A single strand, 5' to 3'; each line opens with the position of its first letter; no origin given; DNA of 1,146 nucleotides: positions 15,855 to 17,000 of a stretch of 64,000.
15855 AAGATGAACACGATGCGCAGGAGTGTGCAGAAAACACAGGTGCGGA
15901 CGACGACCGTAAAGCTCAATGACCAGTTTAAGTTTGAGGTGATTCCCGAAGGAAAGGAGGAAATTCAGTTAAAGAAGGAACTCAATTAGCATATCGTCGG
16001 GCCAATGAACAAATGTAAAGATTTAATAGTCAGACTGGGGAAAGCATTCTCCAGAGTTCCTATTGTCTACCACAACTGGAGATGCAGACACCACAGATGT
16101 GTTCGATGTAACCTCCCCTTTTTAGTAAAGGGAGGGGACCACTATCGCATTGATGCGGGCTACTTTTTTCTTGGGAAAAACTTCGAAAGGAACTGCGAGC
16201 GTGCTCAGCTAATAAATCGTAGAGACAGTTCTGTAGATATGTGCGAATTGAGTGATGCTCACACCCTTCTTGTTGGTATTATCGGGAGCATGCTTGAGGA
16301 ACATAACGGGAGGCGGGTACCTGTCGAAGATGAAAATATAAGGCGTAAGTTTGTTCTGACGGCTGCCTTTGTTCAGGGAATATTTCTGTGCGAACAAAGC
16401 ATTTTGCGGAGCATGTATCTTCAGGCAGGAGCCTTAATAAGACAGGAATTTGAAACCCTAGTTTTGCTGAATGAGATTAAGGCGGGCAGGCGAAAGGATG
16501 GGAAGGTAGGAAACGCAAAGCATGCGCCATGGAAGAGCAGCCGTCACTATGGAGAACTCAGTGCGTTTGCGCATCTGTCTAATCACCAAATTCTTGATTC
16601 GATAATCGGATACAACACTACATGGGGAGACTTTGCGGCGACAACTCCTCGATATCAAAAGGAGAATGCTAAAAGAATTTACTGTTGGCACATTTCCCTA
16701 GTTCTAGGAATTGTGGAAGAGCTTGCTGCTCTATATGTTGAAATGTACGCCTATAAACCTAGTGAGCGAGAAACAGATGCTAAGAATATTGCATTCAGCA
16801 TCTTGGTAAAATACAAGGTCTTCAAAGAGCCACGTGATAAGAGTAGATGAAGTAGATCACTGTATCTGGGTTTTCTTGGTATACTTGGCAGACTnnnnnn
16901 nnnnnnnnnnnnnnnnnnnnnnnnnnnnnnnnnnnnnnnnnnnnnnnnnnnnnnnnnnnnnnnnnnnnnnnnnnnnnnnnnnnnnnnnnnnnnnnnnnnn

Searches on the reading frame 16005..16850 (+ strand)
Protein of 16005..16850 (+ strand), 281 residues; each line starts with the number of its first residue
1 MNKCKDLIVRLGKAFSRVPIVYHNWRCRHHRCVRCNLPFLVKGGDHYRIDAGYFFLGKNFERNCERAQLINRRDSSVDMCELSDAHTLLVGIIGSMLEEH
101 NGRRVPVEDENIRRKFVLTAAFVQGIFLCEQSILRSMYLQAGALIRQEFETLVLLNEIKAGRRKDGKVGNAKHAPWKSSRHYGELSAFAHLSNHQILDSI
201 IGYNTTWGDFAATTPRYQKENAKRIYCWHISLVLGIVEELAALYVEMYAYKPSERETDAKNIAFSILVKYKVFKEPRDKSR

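Call 53: search_protein_families(library=padloc, max_evalue=0.001, proteins=[window:16005-16850:+])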
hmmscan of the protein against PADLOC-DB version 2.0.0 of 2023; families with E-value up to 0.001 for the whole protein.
window:16005-16850:+ (281 aa): 0 families

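Call 54: search_protein_families(library=ncbifam, max_evalue=0.001, proteins=[window:16005-16850:+])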
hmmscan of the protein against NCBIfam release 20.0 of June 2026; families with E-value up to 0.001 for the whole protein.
window:16005-16850:+ (281 aa): 0 families

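Call 74: search_protein_families(library=phrogs, max_evalue=0.01, proteins=[window:16005-16850:+])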
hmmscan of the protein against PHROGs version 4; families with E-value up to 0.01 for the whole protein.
window:16005-16850:+ (281 aa): 0 families

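Call 87: search_protein_families(library=pfam, max_evalue=1, proteins=[window:16005-16850:+])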
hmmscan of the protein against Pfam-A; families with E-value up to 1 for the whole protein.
window:16005-16850:+ (281 aa): 1 family
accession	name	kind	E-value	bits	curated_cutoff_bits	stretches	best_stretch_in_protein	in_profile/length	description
PF14996.11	RMP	-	0.14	12.8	27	1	3-76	50-124/154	Retinal Maintenance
